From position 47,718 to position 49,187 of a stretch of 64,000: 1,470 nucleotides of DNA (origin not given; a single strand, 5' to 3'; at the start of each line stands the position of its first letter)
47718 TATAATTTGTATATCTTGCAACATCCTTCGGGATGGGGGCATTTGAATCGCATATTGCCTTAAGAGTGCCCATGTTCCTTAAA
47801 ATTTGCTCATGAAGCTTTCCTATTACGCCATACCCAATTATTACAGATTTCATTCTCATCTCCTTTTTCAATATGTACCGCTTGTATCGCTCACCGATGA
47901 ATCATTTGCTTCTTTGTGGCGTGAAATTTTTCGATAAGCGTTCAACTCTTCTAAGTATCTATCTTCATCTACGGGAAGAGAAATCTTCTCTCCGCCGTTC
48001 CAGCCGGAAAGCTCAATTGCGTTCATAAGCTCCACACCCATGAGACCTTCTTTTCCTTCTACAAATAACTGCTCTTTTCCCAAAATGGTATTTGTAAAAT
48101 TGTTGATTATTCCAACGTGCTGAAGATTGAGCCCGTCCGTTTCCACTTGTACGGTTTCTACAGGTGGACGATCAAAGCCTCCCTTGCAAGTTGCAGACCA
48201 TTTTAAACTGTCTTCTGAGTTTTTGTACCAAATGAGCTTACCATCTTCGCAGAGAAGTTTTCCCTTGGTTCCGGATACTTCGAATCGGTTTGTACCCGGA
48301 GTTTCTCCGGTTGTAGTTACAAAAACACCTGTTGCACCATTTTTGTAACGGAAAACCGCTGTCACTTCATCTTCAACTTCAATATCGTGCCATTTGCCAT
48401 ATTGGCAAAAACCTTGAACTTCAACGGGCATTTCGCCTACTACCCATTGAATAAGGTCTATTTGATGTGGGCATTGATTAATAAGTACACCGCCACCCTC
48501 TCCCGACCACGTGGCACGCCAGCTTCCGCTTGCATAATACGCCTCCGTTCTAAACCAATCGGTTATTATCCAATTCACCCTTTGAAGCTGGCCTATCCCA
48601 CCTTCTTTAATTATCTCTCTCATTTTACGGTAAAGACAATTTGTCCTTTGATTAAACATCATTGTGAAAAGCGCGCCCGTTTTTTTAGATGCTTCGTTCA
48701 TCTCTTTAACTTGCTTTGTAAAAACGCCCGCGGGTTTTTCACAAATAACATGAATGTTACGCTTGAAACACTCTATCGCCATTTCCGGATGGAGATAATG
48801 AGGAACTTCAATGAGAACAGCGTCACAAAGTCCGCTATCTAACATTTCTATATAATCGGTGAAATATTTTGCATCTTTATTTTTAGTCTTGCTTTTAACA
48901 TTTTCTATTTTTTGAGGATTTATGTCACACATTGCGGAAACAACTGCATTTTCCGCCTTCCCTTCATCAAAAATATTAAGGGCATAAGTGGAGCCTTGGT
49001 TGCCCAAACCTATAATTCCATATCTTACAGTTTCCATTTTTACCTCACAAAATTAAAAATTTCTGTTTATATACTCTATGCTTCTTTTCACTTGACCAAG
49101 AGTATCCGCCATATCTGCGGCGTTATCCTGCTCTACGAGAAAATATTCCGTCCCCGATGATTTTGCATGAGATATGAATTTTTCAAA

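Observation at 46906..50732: Candidate new feeder pathway: 2 Gfo/Idh/MocA dehydrogenases + 2 xylose-isomerase-like TIM barrels wired directly onto a complete glucuronate pathway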

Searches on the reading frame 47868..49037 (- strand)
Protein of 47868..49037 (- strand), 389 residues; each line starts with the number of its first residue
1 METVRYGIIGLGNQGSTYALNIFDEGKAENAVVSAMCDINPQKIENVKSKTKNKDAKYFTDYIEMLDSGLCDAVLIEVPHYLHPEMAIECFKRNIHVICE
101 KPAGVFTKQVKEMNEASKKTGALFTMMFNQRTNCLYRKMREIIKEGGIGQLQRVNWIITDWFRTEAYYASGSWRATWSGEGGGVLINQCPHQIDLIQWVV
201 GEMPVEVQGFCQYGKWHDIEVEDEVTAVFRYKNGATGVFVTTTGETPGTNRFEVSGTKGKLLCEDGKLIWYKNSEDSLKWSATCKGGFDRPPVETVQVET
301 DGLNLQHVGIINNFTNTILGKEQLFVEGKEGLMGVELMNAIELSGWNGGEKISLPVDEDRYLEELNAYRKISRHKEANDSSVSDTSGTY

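Call 4: search_protein_families(library=pfam, proteins=[window:47868-49037:-])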
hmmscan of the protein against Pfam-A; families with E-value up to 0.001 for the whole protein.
window:47868-49037:- (389 aa): 3 families
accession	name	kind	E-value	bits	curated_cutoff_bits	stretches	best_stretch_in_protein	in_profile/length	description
PF22725.1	GFO_IDH_MocA_C3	-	3.3e-31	108.3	27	1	136-261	1-123/124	GFO/IDH/MocA C-terminal domain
PF01408.29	GFO_IDH_MocA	-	2.3e-20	73.9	24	1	4-126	1-118/120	Oxidoreductase family, NAD-binding Rossmann fold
PF02894.22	GFO_IDH_MocA_C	-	5e-20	72.7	22.9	1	140-344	1-209/218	Oxidoreductase family, C-terminal alpha/beta domain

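Call 5: search_protein_families(library=ncbifam, proteins=[window:47868-49037:-])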
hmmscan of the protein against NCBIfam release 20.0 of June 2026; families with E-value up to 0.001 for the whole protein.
window:47868-49037:- (389 aa): 9 families
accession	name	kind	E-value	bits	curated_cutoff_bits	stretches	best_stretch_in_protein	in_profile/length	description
TIGR04380.1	myo_inos_iolG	equivalog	5.4e-29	101.1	355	1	4-266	2-255/330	inositol 2-dehydrogenase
NF040723.1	UDP-GlcNAcDh_Arch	equivalog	1.3e-22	80.7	450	1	4-259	1-233/302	UDP-N-acetylglucosamine 3-dehydrogenase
NF052479.1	LevoglcsnDh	equivalog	2.5e-21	75.8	650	1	21-204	26-206/386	levoglucosan dehydrogenase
NF041392.1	XylDh_Gfo6_Halo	equivalog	4.9e-19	68.3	350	1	2-345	15-342/350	D-xylose 1-dehydrogenase Gfo6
NF008607.0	PRK11579.1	subfamily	2.6e-12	46.4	330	1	2-208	3-196/346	oxidoreductase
NF058561.1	BT_2158_fam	equivalog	4.6e-11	42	750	1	9-155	41-181/487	glycoside 3-dehydrogenase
NF052679.1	InsChiInosDhIolG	equivalog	7e-11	41.7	540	1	3-155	2-152/343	bifunctional inositol 2-dehydrogenase/D-chiro-inositol 1-dehydrogenase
NF058563.1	BT_2159_fam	equivalog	3.8e-08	32.7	650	1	4-152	1-144/350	disaccharide 3-dehydrogenase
NF007574.0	PRK10206.1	equivalog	1.6e-05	24.2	352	1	7-172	6-166/345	oxidoreductase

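Call 10: search_solved_structures(query=window:47868-49037:-, max_evalue=0.00001)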
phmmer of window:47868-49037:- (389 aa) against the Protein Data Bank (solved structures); distinct sequences matched with E-value up to 0.00001: 50.
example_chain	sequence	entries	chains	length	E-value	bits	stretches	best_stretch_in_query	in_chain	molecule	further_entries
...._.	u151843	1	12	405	2.6e-99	336.1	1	1-367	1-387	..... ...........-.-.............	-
3q2i_A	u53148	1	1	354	1.2e-33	120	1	4-357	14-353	dehydrogenase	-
3q2k_A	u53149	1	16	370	9.7e-33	117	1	3-357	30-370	oxidoreductase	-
3ezy_A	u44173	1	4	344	4.4e-22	81.9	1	4-265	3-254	Dehydrogenase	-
3cea_A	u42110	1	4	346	5.7e-22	81.5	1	4-242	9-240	Myo-inositol 2-dehydrogenase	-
1evj_A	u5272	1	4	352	5.3e-21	78.3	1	6-273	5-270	GLUCOSE-FRUCTOSE OXIDOREDUCTASE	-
1ofg_A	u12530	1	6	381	4e-20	75.4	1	5-273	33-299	GLUCOSE-FRUCTOSE OXIDOREDUCTASE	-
1ryd_A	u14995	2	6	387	4.3e-20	75.4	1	5-273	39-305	glucose-fructose oxidoreductase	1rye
1h6a_A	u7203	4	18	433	6.1e-20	74.9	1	5-273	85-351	PRECURSOR FORM OF GLUCOSE-FRUCTOSE OXIDOREDUCTASE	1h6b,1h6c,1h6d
3moi_A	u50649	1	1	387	3.4e-19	72.4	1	4-210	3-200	Probable dehydrogenase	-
1zh8_A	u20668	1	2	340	3.9e-19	72.2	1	57-270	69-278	oxidoreductase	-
2glx_A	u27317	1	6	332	2.7e-18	69.4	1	47-263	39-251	1,5-anhydro-D-fructose reductase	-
6a3f_A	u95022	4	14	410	5.5e-17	65.1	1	59-204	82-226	Putative dehydrogenase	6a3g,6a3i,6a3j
4gqa_A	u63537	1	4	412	1.1e-15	60.9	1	55-203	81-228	NAD binding Oxidoreductase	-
7xr9_A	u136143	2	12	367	2e-15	60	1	3-206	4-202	DgpA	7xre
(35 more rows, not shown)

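Call 22: search_solved_structures(query=window:47868-49037:-, max_evalue=1e-50, show_alignments=1)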
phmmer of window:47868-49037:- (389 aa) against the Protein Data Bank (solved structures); distinct sequences matched with E-value up to 1e-50: 1.
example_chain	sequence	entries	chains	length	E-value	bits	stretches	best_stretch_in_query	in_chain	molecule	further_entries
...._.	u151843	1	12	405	2.6e-99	336.1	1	1-367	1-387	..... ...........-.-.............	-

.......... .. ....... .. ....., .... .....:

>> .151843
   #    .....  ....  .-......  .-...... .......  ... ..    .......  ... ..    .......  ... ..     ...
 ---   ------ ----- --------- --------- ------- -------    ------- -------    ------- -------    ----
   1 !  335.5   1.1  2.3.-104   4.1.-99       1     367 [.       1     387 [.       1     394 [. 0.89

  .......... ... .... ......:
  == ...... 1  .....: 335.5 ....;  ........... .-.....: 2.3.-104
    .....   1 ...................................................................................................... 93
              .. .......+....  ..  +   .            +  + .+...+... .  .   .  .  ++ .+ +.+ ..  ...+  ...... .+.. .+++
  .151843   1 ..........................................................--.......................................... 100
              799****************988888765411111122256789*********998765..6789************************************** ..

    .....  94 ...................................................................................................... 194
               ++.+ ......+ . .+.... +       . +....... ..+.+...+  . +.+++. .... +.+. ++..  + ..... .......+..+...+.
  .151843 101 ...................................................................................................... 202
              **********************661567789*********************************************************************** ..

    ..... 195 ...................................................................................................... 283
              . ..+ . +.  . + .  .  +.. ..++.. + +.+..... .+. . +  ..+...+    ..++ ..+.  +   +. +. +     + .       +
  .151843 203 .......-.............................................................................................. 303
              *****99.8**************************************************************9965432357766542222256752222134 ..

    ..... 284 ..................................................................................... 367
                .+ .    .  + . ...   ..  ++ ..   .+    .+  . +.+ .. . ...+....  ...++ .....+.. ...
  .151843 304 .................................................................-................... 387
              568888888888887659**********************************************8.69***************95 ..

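Call 26: find_homologous_proteins(query=window:47868-49037:-, max_evalue=1e-40)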
Query window:47868-49037:- (389 aa): 8000 proteins with E <= 1e-40 among 8000 candidates; the best 120 are listed.
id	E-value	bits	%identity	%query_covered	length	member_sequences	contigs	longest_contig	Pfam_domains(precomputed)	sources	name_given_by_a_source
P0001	7.2e-268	906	100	100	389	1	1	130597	PF01408.29,PF22725.2,PF02894.23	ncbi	-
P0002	3.8e-217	739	81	100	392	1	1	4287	PF01408.29,PF22725.2,PF02894.23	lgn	-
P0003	3.6e-216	736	80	100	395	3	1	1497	PF01408.29,PF22725.2,PF02894.23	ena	-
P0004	1.9e-214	730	79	100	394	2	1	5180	PF01408.29,PF22725.2,PF02894.23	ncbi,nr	ncbi:MAG: Gfo/Idh/MocA family oxidoreductase [Clostridia bacterium]|nr:Gfo/Idh/MocA family oxidoredu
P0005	2.8e-214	730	78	100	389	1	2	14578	PF01408.29,PF22725.2,PF02894.23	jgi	-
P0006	1.5e-212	724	79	100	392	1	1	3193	PF01408.29,PF22725.2,PF02894.23,PF03435.25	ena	-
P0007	4.5e-212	722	79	100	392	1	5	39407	PF01408.29,PF22725.2,PF02894.23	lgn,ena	-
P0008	1.2e-211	721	78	100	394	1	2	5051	PF01408.29,PF22725.2,PF02894.23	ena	-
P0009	3.8e-211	719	79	100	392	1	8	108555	PF01408.29,PF22725.2,PF02894.23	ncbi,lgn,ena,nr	ncbi:MAG: Gfo/Idh/MocA family oxidoreductase [Clostridia bacterium]|nr:Gfo/Idh/MocA family oxidoredu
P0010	5.0e-211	719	78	100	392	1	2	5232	PF01408.29,PF22725.2,PF02894.23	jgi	-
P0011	2.1e-210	717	78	100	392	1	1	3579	PF01408.29,PF22725.2,PF02894.23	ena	-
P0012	2.2e-210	717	75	100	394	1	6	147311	PF01408.29,PF22725.2,PF02894.23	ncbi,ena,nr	ncbi:MAG: Gfo/Idh/MocA family oxidoreductase [Clostridia bacterium]|nr:Gfo/Idh/MocA family oxidoredu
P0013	3.0e-210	716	78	100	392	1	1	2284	PF01408.29,PF22725.2,PF02894.23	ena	-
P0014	3.0e-210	716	78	100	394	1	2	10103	PF01408.29,PF22725.2,PF02894.23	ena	-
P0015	3.4e-210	716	78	100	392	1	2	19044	PF01408.29,PF22725.2,PF02894.23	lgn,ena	-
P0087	1.8e-194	664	72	100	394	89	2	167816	PF01408.29,PF22725.2,PF02894.23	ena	-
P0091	4.1e-194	663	69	100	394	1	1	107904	PF01408.29,PF22725.2,PF02894.23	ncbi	-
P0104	7.1e-193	659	71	100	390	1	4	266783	PF01408.29,PF22725.2,PF02894.23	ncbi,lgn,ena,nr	ncbi:MAG: Gfo/Idh/MocA family oxidoreductase [Clostridia bacterium]|nr:Gfo/Idh/MocA family oxidoredu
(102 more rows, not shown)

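Call 28: find_related_loci(query=A1, collection=genome_contigs, flank=10000)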
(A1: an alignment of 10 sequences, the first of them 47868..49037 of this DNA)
Query A1 (389 aa) in genome_contigs; peptide patterns used: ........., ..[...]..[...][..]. (x = any residue, [..] = any of these).
600 stretches matched a pattern (row limit reached: there are more); 593 encode a relative of the query (tblastn E <= 1e-3); the best 80 are kept; 80 distinct loci.
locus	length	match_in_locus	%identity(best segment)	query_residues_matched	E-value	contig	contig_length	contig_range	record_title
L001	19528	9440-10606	70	1-389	0e+0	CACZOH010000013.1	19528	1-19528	MAG: uncultured Ruminococcus sp. isolate RUG12800 genome assembly, contig: RUG12800_asm_13, whole genome shotgun sequenc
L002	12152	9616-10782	70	1-389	0e+0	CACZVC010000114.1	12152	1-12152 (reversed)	MAG: uncultured Ruminococcus sp. isolate RUG12975 genome assembly, contig: RUG12975_asm_114, whole genome shotgun sequen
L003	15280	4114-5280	69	1-389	0e+0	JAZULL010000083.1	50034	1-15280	MAG: Eubacteriales bacterium isolate T1900044912_TS20190378.MAGScoT_cleanbin_000022 SGB_3316_k141_2639216, whole genome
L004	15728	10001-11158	69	1-389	0e+0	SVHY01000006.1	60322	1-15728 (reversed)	MAG: Clostridiales bacterium isolate SIG396 NODE_12027_length_60322_cov_2.047413, whole genome shotgun sequence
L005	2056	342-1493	68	1-384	0e+0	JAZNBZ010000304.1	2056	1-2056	MAG: Candidatus Flemingiibacterium sp. isolate T1900044738_TS20190204.MAGScoT_cleanbin_000026 SGB_2036_k141_1340979, who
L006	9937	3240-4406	67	1-389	0e+0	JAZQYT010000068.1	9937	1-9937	MAG: Eubacteriales bacterium isolate T1900045159_TC20190153.MAGScoT_cleanbin_000038 SGB_5018_k141_2756604, whole genome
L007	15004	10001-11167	66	1-389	0e+0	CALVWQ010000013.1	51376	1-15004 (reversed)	MAG: uncultured Clostridia bacterium isolate BRZ_AM__bin87 genome assembly, contig: BRZ_AM__NODE_782_length_51376_cov_6.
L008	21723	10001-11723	64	1-389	1e-177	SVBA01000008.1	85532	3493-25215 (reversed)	MAG: Erysipelotrichaceae bacterium isolate SIG216 NODE_82_length_85532_cov_42.100848, whole genome shotgun sequence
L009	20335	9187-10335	66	1-385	6e-177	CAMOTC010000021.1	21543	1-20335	MAG: uncultured Clostridia bacterium isolate SRR873603_bin.166_metaWRAP_v1.3_MAG genome assembly, contig: NODE_5859_leng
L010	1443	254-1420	62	1-389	0e+0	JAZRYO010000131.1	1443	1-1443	MAG: Christensenellaceae bacterium isolate T1900044949_TA20190002.MAGScoT_cleanbin_000067 SGB_3552_k141_2665311, whole g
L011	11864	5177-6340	64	1-389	2e-174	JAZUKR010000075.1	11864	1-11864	MAG: Christensenellaceae bacterium isolate T1900045248_TH20190018.MAGScoT_cleanbin_000051 SGB_5699_k141_755333, whole ge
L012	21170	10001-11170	65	1-389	2e-174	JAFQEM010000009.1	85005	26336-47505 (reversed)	MAG: Clostridia bacterium isolate RGIG1746 Goat_Cecum-3__c268085, whole genome shotgun sequence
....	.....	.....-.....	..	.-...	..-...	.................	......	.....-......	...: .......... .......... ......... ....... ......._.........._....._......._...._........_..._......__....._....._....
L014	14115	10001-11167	61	1-389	4e-170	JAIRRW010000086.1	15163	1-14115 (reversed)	MAG: Clostridiales bacterium isolate Ct408_bin14 k119_2667317, whole genome shotgun sequence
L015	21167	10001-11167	67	1-389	0e+0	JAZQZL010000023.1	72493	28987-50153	MAG: Candidatus Flemingiibacterium sp. isolate T1900045155_TC20190149.MAGScoT_cleanbin_000011 SGB_4976_k141_603601, whol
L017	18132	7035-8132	67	1-369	2e-170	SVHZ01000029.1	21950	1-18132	MAG: Clostridiales bacterium isolate SIG397 NODE_45091_length_21950_cov_1.642625, whole genome shotgun sequence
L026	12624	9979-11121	55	4-389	9e-141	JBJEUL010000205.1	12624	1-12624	MAG: Aristaeellaceae bacterium isolate PUUB15_bin.028 NODE_4921_length_12624_cov_14.251651, whole genome shotgun sequenc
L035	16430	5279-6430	52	1-389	2e-135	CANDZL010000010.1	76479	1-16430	MAG TPA_asm: uncultured Hungatella sp. isolate SRR18439530_bin.9_metawrap_v1.3_MAG genome assembly, contig: NODE.71_leng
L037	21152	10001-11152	53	1-389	3e-135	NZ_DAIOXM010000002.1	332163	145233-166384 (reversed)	MAG: Lacrimispora sp. isolate CTOTU50281 NODE_9_length_332163_cov_8.536181, whole genome shotgun sequence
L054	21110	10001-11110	55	1-376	1e-129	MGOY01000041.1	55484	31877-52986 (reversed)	MAG: Clostridiales bacterium GWF2_38_85 gwf2_scaffold_714, whole genome shotgun sequence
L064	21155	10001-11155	53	1-389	2e-127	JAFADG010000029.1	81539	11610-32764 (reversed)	MAG: Bacillota bacterium isolate OH_SBB_70 k127_960975, whole genome shotgun sequence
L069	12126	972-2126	51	1-389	2e-126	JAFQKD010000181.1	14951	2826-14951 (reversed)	MAG: Oscillospiraceae bacterium isolate RGIG1893 Goat_Cecum.Co__c2933941, whole genome shotgun sequence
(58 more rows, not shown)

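Call 31: find_encoding_contigs(protein=P0001, flank=10000, max_places=3)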
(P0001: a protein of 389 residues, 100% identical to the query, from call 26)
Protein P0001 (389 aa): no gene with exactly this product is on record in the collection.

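Call 32: find_encoding_contigs(protein=P0012, flank=10000, max_places=3)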
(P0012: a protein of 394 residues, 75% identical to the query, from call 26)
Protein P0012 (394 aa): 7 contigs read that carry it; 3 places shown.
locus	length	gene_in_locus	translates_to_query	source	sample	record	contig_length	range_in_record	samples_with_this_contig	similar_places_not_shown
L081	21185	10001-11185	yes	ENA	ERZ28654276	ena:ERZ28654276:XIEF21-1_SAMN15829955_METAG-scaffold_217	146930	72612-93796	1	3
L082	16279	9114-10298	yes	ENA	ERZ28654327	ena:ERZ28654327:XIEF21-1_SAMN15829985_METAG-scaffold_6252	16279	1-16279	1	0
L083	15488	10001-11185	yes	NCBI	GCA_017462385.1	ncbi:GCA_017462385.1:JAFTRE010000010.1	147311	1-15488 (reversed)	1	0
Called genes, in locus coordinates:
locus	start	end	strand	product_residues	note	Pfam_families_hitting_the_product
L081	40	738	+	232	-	PF00037:Fer4 (weak), PF12797:Fer4_2 (weak), PF12837:Fer4_6, PF13237:Fer4_10, PF14697:Fer4_21, PF12838:Fer4_7, PF13187:Fer4_9 (weak), PF27217:AF_0155, +1 more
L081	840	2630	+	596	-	PF00753:Lactamase_B, PF19583:ODP, PF01613:Flavin_Reduct, PF21349:RUBY_RBDX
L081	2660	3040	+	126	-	PF01880:Desulfoferrodox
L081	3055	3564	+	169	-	PF00210:Ferritin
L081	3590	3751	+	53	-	PF00301:Rubredoxin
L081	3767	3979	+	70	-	PF04324:Fer2_BFD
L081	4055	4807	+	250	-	PF02535:Zip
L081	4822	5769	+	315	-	PF02129:Peptidase_S15 (faint), PF12146:Hydrolase_4, PF00561:Abhydrolase_1, PF12697:Abhydrolase_6, PF00326:Peptidase_S9, PF20434:BD-FAE (faint)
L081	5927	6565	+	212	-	PF00702:Hydrolase, PF12710:HAD, PF13419:HAD_2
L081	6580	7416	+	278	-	PF01261:AP_endonuc_2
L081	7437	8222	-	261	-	PF02311:AraC_binding, PF07883:Cupin_2 (weak), PF12833:HTH_18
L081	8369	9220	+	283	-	PF01261:AP_endonuc_2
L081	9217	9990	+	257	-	PF01261:AP_endonuc_2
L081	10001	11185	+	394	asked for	PF01408:GFO_IDH_MocA, PF22725:GFO_IDH_MocA_C3, PF02894:GFO_IDH_MocA_C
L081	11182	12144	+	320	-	PF01408:GFO_IDH_MocA, PF22725:GFO_IDH_MocA_C3, PF02894:GFO_IDH_MocA_C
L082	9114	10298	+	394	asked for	PF01408:GFO_IDH_MocA, PF22725:GFO_IDH_MocA_C3, PF02894:GFO_IDH_MocA_C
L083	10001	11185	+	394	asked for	PF01408:GFO_IDH_MocA, PF22725:GFO_IDH_MocA_C3, PF02894:GFO_IDH_MocA_C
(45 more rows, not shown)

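Call 33: find_encoding_contigs(protein=P0104, flank=10000, max_places=2)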
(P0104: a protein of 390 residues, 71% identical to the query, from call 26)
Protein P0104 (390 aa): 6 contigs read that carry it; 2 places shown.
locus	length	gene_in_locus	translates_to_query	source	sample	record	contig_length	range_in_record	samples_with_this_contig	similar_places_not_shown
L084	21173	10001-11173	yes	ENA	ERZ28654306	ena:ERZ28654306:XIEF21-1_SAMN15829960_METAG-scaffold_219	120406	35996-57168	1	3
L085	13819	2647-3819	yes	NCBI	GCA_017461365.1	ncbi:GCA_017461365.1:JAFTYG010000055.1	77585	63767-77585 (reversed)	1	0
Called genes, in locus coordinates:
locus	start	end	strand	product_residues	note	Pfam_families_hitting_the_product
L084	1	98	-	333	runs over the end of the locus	PF02826:2-Hacid_dh_C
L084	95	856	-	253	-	PF01261:AP_endonuc_2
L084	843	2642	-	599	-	PF00890:FAD_binding_2, PF07992:Pyr_redox_2 (faint)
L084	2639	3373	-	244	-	PF00106:adh_short, PF01370:Epimerase, PF08659:KR, PF13561:adh_short_C2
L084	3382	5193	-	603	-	PF07940:Hepar_II_III_C (weak)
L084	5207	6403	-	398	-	PF00724:Oxidored_FMN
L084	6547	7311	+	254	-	PF02311:AraC_binding, PF07883:Cupin_2 (weak), PF00165:HTH_AraC (weak), PF12833:HTH_18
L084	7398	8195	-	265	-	PF02311:AraC_binding, PF07883:Cupin_2, PF00165:HTH_AraC (faint), PF12833:HTH_18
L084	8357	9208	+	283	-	PF01261:AP_endonuc_2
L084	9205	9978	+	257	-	PF01261:AP_endonuc_2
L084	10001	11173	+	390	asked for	PF01408:GFO_IDH_MocA, PF02894:GFO_IDH_MocA_C, PF22725:GFO_IDH_MocA_C3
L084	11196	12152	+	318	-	PF01408:GFO_IDH_MocA, PF22725:GFO_IDH_MocA_C3, PF02894:GFO_IDH_MocA_C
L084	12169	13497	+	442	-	PF02614:UxaC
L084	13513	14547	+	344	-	PF03786:UxuA, PF01261:AP_endonuc_2 (faint)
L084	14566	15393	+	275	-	PF00106:adh_short, PF13561:adh_short_C2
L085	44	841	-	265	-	PF02311:AraC_binding, PF07883:Cupin_2, PF00165:HTH_AraC (faint), PF12833:HTH_18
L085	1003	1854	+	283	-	PF01261:AP_endonuc_2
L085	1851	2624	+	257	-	PF01261:AP_endonuc_2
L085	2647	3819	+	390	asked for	PF01408:GFO_IDH_MocA, PF02894:GFO_IDH_MocA_C, PF22725:GFO_IDH_MocA_C3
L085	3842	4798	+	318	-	PF01408:GFO_IDH_MocA, PF22725:GFO_IDH_MocA_C3, PF02894:GFO_IDH_MocA_C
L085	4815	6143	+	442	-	PF02614:UxaC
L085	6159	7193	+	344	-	PF03786:UxuA, PF01261:AP_endonuc_2 (faint)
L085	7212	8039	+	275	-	PF00106:adh_short, PF13561:adh_short_C2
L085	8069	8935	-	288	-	PF10114:PocR, PF12833:HTH_18, PF00165:HTH_AraC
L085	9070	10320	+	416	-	PF00890:FAD_binding_2 (weak), PF01134:GIDA (faint), PF01266:DAO, PF03486:HI0933_like (faint), PF07992:Pyr_redox_2, PF12831:FAD_oxidored, PF13450:NAD_binding_8, PF13738:Pyr_redox_3 (weak)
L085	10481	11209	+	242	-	-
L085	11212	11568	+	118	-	-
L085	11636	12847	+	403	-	PF07690:MFS_1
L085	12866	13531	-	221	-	PF00756:Esterase (faint), PF01738:DLH, PF00561:Abhydrolase_1 (weak), PF02230:Abhydrolase_2 (weak), PF12146:Hydrolase_4 (faint), PF00326:Peptidase_S9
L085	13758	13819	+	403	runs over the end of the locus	PF01381:HTH_3, PF07022:Phage_CI_repr (weak), PF12844:HTH_19 (weak), PF13560:HTH_31 (weak), PF00294:PfkB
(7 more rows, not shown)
